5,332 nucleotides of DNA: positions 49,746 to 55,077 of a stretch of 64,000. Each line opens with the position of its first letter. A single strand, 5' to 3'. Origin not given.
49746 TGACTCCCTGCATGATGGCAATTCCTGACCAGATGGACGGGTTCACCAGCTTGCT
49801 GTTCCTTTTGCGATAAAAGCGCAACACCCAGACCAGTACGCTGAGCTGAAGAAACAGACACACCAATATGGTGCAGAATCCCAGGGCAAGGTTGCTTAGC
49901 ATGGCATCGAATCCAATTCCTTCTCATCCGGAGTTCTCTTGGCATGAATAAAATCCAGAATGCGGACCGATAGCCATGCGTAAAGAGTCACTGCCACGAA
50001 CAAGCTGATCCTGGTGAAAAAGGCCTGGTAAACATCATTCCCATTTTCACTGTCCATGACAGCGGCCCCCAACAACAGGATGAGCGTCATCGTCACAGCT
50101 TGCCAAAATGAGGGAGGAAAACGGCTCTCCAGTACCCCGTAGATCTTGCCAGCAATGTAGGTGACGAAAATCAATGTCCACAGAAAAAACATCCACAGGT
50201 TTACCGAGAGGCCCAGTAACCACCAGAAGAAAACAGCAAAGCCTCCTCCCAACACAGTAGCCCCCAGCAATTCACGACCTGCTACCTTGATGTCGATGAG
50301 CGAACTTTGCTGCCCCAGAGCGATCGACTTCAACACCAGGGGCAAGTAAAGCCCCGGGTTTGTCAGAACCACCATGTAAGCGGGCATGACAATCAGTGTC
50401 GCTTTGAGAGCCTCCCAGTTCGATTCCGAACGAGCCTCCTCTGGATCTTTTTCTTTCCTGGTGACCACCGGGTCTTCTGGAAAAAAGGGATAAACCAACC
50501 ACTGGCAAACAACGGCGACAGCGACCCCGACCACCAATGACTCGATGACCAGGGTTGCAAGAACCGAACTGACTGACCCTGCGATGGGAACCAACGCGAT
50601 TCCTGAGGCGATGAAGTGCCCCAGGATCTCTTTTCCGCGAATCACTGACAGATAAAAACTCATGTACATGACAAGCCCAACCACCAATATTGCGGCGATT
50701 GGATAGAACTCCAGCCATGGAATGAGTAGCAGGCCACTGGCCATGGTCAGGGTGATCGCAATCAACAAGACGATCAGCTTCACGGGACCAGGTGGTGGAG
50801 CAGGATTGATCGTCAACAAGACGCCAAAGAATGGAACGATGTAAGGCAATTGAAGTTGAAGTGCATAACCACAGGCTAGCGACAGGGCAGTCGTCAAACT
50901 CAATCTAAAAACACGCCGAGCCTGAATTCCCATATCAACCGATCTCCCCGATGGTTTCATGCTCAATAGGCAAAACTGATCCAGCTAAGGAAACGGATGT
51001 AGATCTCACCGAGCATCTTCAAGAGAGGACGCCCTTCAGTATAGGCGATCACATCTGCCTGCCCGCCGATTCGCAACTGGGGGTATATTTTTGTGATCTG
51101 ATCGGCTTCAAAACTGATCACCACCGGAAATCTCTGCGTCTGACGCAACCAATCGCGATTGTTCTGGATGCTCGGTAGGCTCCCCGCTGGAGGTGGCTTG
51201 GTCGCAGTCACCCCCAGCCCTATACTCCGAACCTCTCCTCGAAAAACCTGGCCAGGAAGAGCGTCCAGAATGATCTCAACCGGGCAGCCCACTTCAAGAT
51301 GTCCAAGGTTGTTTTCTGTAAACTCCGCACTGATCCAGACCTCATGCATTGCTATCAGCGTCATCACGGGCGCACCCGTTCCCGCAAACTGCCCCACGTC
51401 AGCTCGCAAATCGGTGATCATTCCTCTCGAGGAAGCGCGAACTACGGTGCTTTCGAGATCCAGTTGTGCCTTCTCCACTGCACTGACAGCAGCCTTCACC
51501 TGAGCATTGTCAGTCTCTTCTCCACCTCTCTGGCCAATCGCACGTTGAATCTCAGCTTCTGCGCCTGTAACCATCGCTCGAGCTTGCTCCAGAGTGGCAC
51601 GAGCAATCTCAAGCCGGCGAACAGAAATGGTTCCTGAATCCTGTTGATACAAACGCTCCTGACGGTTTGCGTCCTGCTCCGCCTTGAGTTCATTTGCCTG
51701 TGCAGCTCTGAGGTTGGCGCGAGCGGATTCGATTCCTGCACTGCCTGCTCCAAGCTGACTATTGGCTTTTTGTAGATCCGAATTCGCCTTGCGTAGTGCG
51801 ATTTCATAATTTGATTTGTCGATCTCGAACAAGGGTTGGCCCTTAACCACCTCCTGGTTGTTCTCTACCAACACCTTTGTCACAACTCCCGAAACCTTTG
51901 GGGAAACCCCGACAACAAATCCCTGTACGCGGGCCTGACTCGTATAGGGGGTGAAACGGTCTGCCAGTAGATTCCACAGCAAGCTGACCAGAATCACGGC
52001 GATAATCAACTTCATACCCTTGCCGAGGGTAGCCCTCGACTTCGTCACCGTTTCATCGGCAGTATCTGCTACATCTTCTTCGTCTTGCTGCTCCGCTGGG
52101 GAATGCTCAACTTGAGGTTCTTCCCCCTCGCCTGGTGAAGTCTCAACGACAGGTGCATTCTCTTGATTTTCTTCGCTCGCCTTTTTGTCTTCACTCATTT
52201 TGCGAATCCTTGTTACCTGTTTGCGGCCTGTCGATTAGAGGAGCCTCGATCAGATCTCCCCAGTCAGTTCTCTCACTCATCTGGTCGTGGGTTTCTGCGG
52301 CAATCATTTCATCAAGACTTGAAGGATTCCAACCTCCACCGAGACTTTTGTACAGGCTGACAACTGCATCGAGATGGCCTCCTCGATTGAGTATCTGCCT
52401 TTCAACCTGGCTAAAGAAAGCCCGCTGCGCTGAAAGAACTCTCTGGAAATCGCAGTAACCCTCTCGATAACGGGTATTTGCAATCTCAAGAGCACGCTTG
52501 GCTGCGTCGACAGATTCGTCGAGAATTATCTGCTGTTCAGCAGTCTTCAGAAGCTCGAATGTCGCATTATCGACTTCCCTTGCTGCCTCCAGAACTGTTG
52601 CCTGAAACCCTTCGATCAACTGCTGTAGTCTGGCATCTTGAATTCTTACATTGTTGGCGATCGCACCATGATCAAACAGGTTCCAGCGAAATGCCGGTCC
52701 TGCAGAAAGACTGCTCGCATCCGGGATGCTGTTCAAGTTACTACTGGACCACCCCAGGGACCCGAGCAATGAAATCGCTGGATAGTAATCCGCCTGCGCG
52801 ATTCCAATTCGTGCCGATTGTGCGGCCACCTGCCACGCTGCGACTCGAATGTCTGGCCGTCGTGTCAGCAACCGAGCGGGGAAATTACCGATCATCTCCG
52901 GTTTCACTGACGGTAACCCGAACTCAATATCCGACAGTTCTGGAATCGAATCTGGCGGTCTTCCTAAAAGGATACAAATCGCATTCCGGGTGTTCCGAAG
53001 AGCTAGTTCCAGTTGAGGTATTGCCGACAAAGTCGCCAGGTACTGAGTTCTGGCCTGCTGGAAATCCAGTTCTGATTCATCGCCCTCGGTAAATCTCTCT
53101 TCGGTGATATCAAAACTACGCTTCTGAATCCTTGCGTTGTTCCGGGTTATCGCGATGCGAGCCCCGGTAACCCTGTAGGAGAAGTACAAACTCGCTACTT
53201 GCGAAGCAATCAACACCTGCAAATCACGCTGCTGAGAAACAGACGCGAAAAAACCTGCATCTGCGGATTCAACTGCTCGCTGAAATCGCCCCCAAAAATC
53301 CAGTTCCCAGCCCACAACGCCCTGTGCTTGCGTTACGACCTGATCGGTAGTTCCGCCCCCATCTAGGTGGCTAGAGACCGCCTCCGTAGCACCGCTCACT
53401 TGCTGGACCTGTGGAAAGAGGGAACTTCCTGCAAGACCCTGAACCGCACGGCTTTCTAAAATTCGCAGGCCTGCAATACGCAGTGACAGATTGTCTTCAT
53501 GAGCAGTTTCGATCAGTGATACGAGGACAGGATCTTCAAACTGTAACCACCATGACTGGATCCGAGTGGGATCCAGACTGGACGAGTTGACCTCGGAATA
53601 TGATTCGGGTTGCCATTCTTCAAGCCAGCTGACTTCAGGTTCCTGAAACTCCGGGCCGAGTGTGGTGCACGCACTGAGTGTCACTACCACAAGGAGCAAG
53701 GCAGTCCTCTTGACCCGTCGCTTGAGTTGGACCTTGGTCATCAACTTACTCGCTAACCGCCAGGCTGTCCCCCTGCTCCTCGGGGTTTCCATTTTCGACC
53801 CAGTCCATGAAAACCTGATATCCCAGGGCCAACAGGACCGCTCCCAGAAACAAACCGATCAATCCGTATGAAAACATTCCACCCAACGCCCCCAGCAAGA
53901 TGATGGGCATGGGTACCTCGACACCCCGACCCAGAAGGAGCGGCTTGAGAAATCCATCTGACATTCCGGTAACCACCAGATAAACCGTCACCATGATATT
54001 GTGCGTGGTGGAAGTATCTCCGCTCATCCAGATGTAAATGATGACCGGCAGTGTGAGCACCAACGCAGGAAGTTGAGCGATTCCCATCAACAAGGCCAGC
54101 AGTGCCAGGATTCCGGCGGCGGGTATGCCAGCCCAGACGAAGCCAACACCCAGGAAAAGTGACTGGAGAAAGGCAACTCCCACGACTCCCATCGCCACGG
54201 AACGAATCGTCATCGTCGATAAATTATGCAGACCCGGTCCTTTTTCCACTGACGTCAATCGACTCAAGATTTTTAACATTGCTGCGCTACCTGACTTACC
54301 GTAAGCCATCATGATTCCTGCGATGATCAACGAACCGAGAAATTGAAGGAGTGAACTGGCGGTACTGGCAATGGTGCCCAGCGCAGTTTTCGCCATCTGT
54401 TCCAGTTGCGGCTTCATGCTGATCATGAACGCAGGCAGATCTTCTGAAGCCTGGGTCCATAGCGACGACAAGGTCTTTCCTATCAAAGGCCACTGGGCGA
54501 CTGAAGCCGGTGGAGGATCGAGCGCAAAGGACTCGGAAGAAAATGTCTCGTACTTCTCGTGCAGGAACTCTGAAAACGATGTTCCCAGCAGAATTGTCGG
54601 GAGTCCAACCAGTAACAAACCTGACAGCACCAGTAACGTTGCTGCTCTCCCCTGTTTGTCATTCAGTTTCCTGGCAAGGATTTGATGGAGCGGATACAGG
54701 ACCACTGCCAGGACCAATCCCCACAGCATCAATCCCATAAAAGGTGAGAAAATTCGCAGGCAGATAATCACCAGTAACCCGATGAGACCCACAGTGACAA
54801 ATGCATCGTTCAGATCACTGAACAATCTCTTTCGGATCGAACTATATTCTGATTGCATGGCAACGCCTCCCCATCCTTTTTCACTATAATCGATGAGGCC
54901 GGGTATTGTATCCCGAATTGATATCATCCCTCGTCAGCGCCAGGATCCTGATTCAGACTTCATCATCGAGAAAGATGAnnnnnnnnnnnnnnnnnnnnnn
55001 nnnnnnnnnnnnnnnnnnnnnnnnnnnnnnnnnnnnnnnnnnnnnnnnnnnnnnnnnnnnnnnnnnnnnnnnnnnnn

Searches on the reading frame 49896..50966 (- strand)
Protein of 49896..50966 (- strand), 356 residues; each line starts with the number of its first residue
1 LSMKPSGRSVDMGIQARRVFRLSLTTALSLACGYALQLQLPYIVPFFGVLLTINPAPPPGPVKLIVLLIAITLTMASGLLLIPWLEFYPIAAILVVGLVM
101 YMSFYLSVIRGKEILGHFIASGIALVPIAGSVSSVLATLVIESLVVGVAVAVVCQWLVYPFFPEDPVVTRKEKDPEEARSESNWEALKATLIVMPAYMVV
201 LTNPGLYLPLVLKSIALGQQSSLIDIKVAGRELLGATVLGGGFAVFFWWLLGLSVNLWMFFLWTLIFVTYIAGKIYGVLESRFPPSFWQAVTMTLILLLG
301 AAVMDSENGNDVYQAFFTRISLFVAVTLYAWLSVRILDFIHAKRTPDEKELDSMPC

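Call 73: search_protein_families(library=pfam, proteins=[window:49896-50966:-], max_evalue=0.00001)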
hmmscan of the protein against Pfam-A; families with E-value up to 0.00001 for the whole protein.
window:49896-50966:- (356 aa): 1 family
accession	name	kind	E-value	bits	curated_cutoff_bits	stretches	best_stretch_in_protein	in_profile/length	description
PF11168.14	DUF2955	-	1.8e-12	47.8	25.5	1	18-154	1-136/140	Protein of unknown function (DUF2955)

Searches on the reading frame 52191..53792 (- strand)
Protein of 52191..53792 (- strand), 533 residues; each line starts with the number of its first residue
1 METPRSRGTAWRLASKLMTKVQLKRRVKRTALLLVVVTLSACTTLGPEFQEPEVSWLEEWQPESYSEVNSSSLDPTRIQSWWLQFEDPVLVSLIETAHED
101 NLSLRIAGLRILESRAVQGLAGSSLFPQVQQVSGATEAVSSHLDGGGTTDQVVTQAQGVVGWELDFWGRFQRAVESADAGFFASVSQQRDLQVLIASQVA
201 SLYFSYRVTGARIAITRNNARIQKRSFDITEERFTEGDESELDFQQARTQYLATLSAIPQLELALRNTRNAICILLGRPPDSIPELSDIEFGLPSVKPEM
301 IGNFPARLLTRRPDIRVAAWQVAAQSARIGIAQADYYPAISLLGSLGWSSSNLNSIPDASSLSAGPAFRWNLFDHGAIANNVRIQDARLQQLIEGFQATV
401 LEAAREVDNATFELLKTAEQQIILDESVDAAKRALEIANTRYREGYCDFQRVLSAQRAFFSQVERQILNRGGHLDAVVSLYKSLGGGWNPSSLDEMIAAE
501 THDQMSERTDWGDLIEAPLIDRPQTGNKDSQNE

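Call 9: search_protein_families(library=pfam, proteins=[window:52191-53792:-], max_evalue=0.00001)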
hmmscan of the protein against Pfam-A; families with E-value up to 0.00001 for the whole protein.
window:52191-53792:- (533 aa): 1 family
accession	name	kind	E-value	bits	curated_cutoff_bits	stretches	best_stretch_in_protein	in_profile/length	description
PF02321.23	OEP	-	4.6e-42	144.4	22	2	306-476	6-178/187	Outer membrane efflux protein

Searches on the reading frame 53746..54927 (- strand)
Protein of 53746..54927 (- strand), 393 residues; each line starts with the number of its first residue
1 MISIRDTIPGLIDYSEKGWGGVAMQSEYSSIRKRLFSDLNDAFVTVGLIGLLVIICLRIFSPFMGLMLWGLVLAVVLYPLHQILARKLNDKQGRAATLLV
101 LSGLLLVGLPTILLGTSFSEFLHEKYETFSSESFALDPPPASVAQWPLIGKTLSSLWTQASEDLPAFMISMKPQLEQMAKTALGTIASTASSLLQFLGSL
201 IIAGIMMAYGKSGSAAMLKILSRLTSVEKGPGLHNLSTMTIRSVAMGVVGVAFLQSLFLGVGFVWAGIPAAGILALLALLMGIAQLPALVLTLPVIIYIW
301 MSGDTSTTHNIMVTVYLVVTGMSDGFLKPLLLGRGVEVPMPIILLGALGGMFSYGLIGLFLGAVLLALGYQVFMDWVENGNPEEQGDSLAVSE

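Call 9: search_protein_families(library=pfam, proteins=[window:53746-54927:-], max_evalue=0.00001)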
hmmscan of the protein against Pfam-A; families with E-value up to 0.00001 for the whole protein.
window:53746-54927:- (393 aa): 1 family
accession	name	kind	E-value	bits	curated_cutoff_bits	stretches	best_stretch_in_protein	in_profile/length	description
PF01594.21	AI-2E_transport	-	4.8e-23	82.3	34.3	1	48-374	6-324/327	AI-2E family transporter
